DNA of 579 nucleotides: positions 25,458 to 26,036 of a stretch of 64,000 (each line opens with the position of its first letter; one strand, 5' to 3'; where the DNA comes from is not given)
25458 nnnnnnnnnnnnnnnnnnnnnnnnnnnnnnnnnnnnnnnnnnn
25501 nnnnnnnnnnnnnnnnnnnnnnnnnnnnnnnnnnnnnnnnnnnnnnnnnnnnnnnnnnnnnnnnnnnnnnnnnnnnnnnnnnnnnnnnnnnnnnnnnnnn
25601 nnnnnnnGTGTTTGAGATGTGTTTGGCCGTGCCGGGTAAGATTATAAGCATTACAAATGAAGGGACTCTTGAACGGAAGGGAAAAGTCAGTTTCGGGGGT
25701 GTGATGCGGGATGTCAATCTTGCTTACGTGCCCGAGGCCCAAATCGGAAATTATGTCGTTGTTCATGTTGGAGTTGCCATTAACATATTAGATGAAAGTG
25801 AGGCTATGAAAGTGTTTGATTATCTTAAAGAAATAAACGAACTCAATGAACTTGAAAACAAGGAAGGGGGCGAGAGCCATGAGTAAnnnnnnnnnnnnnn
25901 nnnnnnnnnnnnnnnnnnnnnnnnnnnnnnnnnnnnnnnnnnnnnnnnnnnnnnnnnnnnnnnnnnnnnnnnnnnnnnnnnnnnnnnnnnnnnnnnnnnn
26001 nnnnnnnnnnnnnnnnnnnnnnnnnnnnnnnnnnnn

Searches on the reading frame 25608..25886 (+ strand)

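Call 43: search_protein_families(library=pfam, proteins=[window:25608-25886:+], max_evalue=0.00001)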
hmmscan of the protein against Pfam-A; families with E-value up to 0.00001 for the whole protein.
window:25608-25886:+ (92 aa): 1 family
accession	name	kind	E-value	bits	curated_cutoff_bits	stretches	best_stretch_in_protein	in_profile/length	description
PF01455.23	HupF_HypC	-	1.5e-23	83.1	28.5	1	4-72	1-64/65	HupF/HypC family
